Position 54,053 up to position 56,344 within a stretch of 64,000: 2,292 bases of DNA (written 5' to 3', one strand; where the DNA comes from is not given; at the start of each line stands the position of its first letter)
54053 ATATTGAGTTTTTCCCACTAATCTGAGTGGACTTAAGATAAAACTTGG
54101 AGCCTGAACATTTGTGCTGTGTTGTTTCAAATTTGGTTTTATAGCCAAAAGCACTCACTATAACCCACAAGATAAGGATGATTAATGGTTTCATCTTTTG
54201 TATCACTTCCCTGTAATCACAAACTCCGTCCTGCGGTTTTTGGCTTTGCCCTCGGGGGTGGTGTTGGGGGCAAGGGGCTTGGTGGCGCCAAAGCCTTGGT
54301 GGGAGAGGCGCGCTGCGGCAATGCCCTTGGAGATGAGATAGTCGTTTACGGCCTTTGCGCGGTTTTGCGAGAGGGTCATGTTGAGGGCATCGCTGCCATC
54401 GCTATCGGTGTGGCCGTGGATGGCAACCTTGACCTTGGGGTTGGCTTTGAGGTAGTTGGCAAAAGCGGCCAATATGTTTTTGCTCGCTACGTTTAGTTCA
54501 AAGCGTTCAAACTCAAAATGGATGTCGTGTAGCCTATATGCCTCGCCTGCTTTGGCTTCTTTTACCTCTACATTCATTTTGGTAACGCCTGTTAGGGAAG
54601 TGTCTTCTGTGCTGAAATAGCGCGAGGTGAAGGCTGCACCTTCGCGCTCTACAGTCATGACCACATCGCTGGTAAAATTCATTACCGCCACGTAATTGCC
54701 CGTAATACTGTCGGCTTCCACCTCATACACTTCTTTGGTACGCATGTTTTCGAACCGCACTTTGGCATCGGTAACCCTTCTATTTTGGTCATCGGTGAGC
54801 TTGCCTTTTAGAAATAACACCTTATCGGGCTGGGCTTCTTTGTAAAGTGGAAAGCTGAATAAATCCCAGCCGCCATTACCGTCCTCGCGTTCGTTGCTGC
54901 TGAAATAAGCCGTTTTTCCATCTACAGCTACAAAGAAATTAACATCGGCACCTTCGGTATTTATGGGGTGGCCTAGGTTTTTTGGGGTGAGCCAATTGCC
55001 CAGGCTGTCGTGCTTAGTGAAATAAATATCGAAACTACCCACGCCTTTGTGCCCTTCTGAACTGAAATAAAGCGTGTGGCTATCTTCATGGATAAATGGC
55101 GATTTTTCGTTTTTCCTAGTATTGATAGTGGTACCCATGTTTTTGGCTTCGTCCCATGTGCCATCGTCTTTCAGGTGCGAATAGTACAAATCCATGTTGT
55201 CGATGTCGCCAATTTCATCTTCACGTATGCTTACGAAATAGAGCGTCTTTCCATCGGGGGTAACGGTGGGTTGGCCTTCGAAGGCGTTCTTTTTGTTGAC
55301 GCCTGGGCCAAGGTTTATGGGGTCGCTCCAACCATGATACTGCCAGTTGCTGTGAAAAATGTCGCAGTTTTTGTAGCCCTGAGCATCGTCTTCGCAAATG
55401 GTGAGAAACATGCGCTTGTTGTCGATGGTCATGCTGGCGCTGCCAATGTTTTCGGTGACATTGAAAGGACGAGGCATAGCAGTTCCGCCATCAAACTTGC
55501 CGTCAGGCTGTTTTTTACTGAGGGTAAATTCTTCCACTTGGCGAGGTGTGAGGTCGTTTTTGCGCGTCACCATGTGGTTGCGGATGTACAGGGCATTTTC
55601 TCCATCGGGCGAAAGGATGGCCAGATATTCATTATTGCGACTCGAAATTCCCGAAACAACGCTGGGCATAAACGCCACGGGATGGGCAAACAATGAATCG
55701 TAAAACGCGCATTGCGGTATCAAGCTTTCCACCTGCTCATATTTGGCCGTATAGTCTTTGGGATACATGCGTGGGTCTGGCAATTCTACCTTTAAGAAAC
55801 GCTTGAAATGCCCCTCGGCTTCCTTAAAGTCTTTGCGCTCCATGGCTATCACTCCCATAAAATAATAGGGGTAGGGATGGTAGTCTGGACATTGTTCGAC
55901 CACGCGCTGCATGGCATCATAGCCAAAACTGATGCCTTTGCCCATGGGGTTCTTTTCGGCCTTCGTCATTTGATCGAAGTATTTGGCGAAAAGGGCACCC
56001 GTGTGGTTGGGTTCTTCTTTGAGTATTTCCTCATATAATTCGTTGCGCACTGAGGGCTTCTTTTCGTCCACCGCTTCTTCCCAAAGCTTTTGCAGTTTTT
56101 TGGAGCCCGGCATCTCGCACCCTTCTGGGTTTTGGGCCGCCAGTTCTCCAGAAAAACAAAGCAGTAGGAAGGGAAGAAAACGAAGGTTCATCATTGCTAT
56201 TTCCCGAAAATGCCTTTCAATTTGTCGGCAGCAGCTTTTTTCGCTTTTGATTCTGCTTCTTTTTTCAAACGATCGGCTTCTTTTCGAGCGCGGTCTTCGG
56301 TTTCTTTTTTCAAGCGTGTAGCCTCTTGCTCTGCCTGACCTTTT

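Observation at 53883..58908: Co-directional asmA-like, porE-like and small CRD-protein operon convergent on the giant ER/K protein; CRD and ER/K modules are shared across the locus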

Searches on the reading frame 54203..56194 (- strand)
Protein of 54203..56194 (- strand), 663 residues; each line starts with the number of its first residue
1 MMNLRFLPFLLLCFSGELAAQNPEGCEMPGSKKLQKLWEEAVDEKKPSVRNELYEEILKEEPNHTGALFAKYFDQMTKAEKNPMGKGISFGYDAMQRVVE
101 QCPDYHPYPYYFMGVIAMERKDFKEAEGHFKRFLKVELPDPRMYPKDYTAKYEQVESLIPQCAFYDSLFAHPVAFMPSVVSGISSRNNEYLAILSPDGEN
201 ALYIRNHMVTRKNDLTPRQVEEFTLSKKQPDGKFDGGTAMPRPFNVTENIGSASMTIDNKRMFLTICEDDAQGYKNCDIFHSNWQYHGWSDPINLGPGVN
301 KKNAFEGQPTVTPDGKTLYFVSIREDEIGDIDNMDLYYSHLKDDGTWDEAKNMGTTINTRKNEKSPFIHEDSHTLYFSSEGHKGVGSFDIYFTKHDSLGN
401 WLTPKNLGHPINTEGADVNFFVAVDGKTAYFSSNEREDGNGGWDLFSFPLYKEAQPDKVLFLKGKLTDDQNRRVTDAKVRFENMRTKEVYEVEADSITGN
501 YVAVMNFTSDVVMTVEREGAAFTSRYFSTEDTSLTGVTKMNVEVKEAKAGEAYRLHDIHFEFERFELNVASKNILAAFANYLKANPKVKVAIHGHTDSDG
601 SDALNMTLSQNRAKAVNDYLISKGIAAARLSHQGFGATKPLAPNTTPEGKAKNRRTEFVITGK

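Call 6: search_protein_families(library=pfam, proteins=[window:54203-56194:-], max_evalue=0.1)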
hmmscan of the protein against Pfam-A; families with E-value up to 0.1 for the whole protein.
window:54203-56194:- (663 aa): 5 families
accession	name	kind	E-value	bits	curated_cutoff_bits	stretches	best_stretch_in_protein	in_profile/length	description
PF00691.25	OmpA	-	2.2e-23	82.9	27.2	1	560-654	2-98/98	OmpA family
PF07676.18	PD40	-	5.9e-21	74.3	20.9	3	300-329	5-32/38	WD40-like Beta Propeller Repeat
PF05359.17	DUF748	-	0.0016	17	50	0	554-599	877-922/1037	Domain of Unknown Function (DUF748)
PF07719.23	TPR_2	-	0.0052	17.3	27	1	109-135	3-29/34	Tetratricopeptide repeat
PF07725.18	LRR_3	-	0.045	14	20.2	1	26-40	5-18/20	Leucine Rich Repeat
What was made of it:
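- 54203..56194 (-): porE-like gene (663 aa). It has an SPI-type signal peptide (..ELAA|QNPEGC), a TPR/CpoB-like helical domain (32-170), a TolB-like beta-propeller (178-450), a CRD-like beta-sandwich (459-545) and an OmpA_C/Pal-like peptidoglycan-binding domain (560-662) with D597/N605/R612. Pfam OmpA 83 bits and PD40 74 bits (call 6).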

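Call 7: search_protein_families(library=ncbifam, proteins=[window:54203-56194:-], max_evalue=0.1)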
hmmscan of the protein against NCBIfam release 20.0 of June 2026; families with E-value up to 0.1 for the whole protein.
window:54203-56194:- (663 aa): 41 families (the best 25 are shown)
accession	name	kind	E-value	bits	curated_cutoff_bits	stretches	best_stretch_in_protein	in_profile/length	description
NF052230.1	T9SS_PorE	exception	5.2e-66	223.2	600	1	116-640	100-599/648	PorE family type IX secretion system protein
NF053607.1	CHU_0125_OmpA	equivalog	7.3e-64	216.4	620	2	249-661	220-637/639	CHU_0125 family OmpA-like outer membrane integrity protein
NF053611.1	YiaD_Gzip_OmpA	equivalog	5.1e-35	121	175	1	556-660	102-206/206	YiaD family glycine zipper/OmpA-like lipoprotein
NF053612.1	anchor_PA1041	equivalog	1.4e-29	103.8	250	1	541-660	113-235/236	PA1041 family peptidoglycan-binding anchor lipoprotein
NF053613.1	OMP_toxin_LptF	equivalog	1.6e-25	90.3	400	1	541-661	126-246/256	lipotoxin F family OmpA-related lipoprotein LptF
TIGR02802.1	Pal_lipo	equivalog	4.1e-24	84.7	125.35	1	558-659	2-103/104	peptidoglycan-associated lipoprotein Pal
NF007804.1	PRK10510.1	equivalog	4.2e-24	85.1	307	1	558-660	114-216/219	OmpA family lipoprotein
NF045787.1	OmpABordt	equivalog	6.9e-23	81.3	200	1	555-662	84-191/194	outer membrane protein OmpA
NF053585.1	OMP_LP_YfiB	equivalog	1.9e-22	79.8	128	1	557-661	57-161/163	outer membrane lipoprotein YfiB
NF033763.1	exchanger_TraB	exception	7.8e-21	73.6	700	1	555-661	391-498/522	outer membrane exchange protein TraB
TIGR03350.1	type_VI_ompA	equivalog_domain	2.9e-18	66.1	139.8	1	559-659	33-136/137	type VI secretion system protein TssL, long form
NF008071.1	PRK10808.1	equivalog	8.3e-17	61.6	277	1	556-653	231-330/358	porin OmpA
NF045788.1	Omp38Acinit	equivalog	1e-16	61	500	1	558-662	243-348/354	outer membrane protein Omp38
NF047620.1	FlgprotMotYVib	equivalog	1.3e-16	61.1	400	1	558-656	163-262/271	flagellar protein MotY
NF008067.1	PRK10802.1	equivalog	1.3e-16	60.9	261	1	557-658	68-169/171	peptidoglycan-associated lipoprotein Pal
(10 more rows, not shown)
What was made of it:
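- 54203..56194 (-): NCBIfam PorE 223 bits against a cutoff of 600, and CHU_0125 216 bits against 620 (call 7).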

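Call 11: find_homologous_proteins(query=window:54203-56194:-)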
Query window:54203-56194:- (663 aa): 1953 proteins with E <= 0.001 among 8000 candidates; the best 120 are listed.
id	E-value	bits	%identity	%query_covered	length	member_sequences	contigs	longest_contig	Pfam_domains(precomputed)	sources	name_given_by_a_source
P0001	0.0e+0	1476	94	100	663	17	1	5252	PF00691.26,PF07676.19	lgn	-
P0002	0.0e+0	1330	86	99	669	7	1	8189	PF00691.26,PF07676.19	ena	-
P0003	0.0e+0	1156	73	100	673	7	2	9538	PF00691.26,PF07676.19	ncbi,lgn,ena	-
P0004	0.0e+0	1140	72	98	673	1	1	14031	PF00691.26,PF07676.19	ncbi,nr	ncbi:MAG: OmpA family protein [Flavobacteriales bacterium]|nr:OmpA family protein [Flavobacteriales 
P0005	0.0e+0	1126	72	97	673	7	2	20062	PF00691.26,PF07676.19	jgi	-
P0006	0.0e+0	1122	73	97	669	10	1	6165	PF00691.26,PF07676.19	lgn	-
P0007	0.0e+0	1093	69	98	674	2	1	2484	PF00691.26,PF07676.19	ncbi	-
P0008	0.0e+0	1073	66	100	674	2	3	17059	PF00691.26,PF07676.19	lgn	-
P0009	0.0e+0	1071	68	99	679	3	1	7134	PF00691.26,PF07676.19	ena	-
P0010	0.0e+0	1069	70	97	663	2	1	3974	PF00691.26,PF07676.19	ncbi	-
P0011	0.0e+0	1068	67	100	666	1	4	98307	PF00691.26,PF07676.19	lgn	-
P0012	0.0e+0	1067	67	99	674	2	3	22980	PF00691.26,PF07676.19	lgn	-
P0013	0.0e+0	1067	67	100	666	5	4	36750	PF00691.26,PF07676.19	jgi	-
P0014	0.0e+0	1063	68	97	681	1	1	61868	PF00691.26,PF07676.19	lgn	-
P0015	0.0e+0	1063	68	97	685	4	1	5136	PF00691.26,PF07676.19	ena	-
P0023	0.0e+0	1054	66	99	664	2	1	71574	PF00691.26,PF07676.19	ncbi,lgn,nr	ncbi:MAG: OmpA family protein [Flavobacteriales bacterium]|nr:OmpA family protein [Flavobacteriales 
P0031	0.0e+0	1047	68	96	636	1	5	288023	PF00691.26,PF07676.19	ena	-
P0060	1.9e-230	785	53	99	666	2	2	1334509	PF00691.26,PF07676.19,PF07719.24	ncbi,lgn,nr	ncbi:MAG: hypothetical protein POELPBGB_02569 [Bacteroidia bacterium]|nr:hypothetical protein [Bacte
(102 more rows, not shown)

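Call 13: find_encoding_contigs(protein=P0031, flank=10000, max_places=2)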
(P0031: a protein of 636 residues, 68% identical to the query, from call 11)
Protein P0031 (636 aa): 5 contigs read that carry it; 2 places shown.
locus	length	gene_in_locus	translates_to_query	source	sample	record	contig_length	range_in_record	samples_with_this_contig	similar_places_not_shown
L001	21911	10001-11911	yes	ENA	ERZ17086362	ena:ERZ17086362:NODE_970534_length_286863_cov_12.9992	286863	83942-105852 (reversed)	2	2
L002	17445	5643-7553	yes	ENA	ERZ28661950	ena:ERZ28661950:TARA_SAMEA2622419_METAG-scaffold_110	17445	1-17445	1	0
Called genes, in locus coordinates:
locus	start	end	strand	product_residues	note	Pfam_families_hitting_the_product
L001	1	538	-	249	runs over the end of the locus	PF19578:DUF6090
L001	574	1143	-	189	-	PF13489:Methyltransf_23, PF08241:Methyltransf_11, PF08242:Methyltransf_12, PF13649:Methyltransf_25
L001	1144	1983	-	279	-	PF04116:FA_hydroxylase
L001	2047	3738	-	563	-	PF07837:FTCD_N, PF02971:FTCD, PF04961:FTCD_C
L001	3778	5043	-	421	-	PF01979:Amidohydro_1, PF07969:Amidohydro_3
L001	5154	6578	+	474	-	PF00375:SDF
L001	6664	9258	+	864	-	PF05359:DUF748 (weak), PF05170:AsmA (weak)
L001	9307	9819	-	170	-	-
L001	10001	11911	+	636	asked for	PF07676:PD40 (weak), PF00691:OmpA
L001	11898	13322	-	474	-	-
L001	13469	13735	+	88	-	PF00550:PP-binding (weak)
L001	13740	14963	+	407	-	PF00109:ketoacyl-synt, PF00108:Thiolase_N (weak), PF02801:Ketoacyl-synt_C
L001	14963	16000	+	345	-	PF13723:Ketoacyl-synt_2 (weak)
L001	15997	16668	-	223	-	PF08012:DUF1702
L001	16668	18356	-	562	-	PF01266:DAO (faint), PF01494:FAD_binding_3, PF04820:Trp_halogenase (faint), PF05834:Lycopene_cycl (faint), PF13450:NAD_binding_8 (weak)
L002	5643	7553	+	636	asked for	PF07676:PD40 (weak), PF00691:OmpA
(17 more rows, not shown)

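Call 14: find_encoding_contigs(protein=P0060, flank=10000, max_places=2)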
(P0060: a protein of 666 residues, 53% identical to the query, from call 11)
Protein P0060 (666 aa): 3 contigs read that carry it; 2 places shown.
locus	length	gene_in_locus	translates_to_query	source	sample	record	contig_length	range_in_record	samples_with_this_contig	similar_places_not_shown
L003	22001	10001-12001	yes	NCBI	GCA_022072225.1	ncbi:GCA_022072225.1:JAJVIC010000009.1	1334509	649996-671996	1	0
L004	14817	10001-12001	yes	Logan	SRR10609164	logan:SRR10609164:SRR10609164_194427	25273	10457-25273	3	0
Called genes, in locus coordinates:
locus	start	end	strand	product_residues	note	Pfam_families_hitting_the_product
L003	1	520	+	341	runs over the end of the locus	PF12697:Abhydrolase_6 (weak)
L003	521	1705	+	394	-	PF01694:Rhomboid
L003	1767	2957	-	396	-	PF08442:ATP-grasp_2, PF13549:ATP-grasp_5 (faint), PF24948:Citrate_synth_N, PF00549:Ligase_CoA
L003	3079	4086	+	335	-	PF18962:Por_Secre_tail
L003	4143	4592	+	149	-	PF19765:DUF6252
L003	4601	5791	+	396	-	PF13231:PMT_2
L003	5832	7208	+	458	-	PF01225:Mur_ligase, PF08245:Mur_ligase_M, PF02875:Mur_ligase_C (weak)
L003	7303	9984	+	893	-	-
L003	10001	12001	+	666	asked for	PF07719:TPR_2 (faint), PF07676:PD40, PF00691:OmpA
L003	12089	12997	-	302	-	PF16745:RsgA_N, PF03193:RsgA_GTPase, PF00009:GTP_EFTU (faint), PF16897:MMR_HSR1_Xtn (faint)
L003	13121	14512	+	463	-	-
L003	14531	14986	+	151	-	-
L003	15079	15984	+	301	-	PF00005:ABC_tran, PF13304:AAA_21 (weak)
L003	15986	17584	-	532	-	PF13231:PMT_2 (weak), PF13181:TPR_8 (faint), PF13414:TPR_11 (faint), PF13424:TPR_12 (weak), PF00515:TPR_1 (weak), PF07719:TPR_2 (faint), PF13374:TPR_10 (faint), PF14559:TPR_19 (faint)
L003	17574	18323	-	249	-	PF12850:Metallophos_2 (faint)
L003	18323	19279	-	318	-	PF03255:ACCA, PF01039:Carboxyl_trans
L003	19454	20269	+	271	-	PF00288:GHMP_kinases_N, PF08544:GHMP_kinases_C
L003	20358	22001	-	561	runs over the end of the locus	PF07837:FTCD_N, PF02971:FTCD, PF04961:FTCD_C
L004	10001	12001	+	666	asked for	PF07719:TPR_2 (faint), PF07676:PD40, PF00691:OmpA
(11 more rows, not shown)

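Call 20: find_encoding_contigs(protein=P0005, flank=10000, max_places=2)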
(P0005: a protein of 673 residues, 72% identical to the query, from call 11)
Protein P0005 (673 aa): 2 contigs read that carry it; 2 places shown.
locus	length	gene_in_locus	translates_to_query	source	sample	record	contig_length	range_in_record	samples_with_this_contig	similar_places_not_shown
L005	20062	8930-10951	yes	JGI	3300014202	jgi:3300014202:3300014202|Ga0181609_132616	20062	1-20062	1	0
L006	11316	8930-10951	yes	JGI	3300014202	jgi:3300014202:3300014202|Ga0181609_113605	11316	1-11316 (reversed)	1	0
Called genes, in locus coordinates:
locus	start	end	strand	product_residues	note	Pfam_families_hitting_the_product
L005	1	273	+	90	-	?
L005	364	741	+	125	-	PF09345:SiaC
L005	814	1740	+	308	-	PF00365:PFK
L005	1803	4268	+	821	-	PF17764:PriA_3primeBD, PF04851:ResIII, PF00270:DEAD, PF18319:Zn_ribbon_PriA, PF00271:Helicase_C (weak), PF18074:PriA_C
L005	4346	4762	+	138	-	PF01909:NTP_transf_2, PF18765:Polbeta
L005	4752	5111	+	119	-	PF01934:HepT-like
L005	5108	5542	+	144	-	-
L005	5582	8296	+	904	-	PF05170:AsmA, PF13116:YhdP (faint)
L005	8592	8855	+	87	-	-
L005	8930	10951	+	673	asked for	PF07676:PD40 (weak), PF00691:OmpA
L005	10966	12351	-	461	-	PF04851:ResIII (weak), PF00270:DEAD, PF00271:Helicase_C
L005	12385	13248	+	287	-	PF04187:Cofac_haem_bdg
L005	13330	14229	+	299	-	PF00483:NTP_transferase (weak), PF12804:NTP_transf_3 (weak)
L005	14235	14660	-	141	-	PF13430:DUF4112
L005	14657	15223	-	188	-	PF01553:Acyltransferase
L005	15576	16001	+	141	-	-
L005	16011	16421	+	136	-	PF01643:Acyl-ACP_TE (weak), PF13279:4HBT_2, PF03061:4HBT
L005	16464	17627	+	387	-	PF10503:Esterase_PHB (weak), PF02230:Abhydrolase_2 (faint), PF18962:Por_Secre_tail (weak)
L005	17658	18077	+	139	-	-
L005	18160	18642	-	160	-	PF00581:Rhodanese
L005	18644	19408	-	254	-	PF04784:DUF547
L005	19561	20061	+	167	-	?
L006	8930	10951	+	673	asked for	PF07676:PD40 (weak), PF00691:OmpA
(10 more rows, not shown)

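Call 21: find_encoding_contigs(protein=P0002, flank=10000, max_places=1)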
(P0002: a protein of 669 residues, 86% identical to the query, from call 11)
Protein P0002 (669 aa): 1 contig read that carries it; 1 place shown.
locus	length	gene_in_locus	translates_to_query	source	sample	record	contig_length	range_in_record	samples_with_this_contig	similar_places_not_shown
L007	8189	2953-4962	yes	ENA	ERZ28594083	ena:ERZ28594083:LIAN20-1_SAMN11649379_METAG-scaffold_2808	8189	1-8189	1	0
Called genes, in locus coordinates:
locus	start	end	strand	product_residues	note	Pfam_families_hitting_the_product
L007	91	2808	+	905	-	PF05170:AsmA, PF13116:YhdP (faint)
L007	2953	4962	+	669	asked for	PF07676:PD40 (weak), PF00691:OmpA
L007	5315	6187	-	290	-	-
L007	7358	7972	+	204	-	-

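Call 22: find_encoding_contigs(protein=P0023, flank=10000, max_places=1)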
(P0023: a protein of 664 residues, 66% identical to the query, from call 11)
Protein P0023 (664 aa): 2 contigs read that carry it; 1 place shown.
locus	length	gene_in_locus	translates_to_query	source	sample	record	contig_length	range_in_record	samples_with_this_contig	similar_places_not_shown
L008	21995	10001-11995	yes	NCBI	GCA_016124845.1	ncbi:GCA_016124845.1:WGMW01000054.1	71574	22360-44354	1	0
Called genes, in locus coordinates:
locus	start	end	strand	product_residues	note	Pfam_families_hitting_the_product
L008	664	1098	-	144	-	PF01797:Y1_Tnp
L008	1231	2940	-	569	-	PF07837:FTCD_N, PF02971:FTCD, PF04961:FTCD_C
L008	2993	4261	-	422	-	PF01979:Amidohydro_1, PF07969:Amidohydro_3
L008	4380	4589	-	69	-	-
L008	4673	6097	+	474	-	PF00375:SDF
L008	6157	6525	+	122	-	PF01909:NTP_transf_2, PF18765:Polbeta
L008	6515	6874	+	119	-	PF01934:HepT-like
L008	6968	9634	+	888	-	PF05170:AsmA, PF05359:DUF748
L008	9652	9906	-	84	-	-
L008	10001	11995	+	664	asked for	PF07676:PD40 (weak), PF00691:OmpA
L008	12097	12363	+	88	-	PF00550:PP-binding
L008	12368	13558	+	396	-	PF00109:ketoacyl-synt, PF00108:Thiolase_N (weak), PF02801:Ketoacyl-synt_C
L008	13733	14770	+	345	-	PF13723:Ketoacyl-synt_2 (weak)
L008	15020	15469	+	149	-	PF08327:AHSA1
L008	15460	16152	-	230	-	PF08012:DUF1702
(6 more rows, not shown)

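Call 28: search_solved_structures(query=window:54203-56194:-, max_evalue=0.00001)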
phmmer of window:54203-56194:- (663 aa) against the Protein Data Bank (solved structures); distinct sequences matched with E-value up to 0.00001: 57.
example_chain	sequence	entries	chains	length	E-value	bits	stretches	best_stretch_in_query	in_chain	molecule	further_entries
2lbt_A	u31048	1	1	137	1.8e-21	79.5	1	566-661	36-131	Uncharacterized protein Rv0899/MT0922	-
2lca_A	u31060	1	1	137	2.4e-21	79.1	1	567-661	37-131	Uncharacterized protein Rv0899/MT0922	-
2kgw_A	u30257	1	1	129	2.6e-21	79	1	567-660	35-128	Outer membrane protein A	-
2l26_A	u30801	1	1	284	1.4e-20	76.5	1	567-660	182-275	Uncharacterized protein Rv0899/MT0922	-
5wtp_A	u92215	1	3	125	7.3e-20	74.2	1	548-658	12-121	OmpA family protein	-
2k1s_A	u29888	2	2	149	3.7e-19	71.8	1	557-660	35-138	Inner membrane lipoprotein yiaD | Probable lipoprotein YiaD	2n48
5wtl_A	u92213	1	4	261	5.8e-19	71.2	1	557-658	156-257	OmpA family protein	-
5u1h_A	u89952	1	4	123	2.6e-18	69.1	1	550-660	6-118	Outer membrane porin F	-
4g4v_A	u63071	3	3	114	2.3e-15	59.3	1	557-658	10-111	Peptidoglycan-associated lipoprotein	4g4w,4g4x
2hqs_H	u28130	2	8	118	9.2e-15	57.3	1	558-659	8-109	Peptidoglycan-associated lipoprotein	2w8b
1oap_A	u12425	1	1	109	9.3e-15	57.3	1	558-658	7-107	PEPTIDOGLYCAN-ASSOCIATED LIPOPROTEIN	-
9rle_P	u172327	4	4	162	1.2e-14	57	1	555-659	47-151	Peptidoglycan-associated lipoprotein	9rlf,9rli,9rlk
2aiz_P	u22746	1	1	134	1.7e-14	56.5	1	553-656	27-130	Outer membrane protein P6 (Fragment)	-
6jfw_A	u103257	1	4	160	4.2e-14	55.1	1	577-658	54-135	PA0833-PD protein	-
4pwt_A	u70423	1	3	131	4.4e-14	55.1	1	550-658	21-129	Peptidoglycan-associated lipoprotein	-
6top_B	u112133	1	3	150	3.6e-13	52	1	555-641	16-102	OmpA family protein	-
6top_A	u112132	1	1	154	3.9e-13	52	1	555-641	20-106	OmpA family protein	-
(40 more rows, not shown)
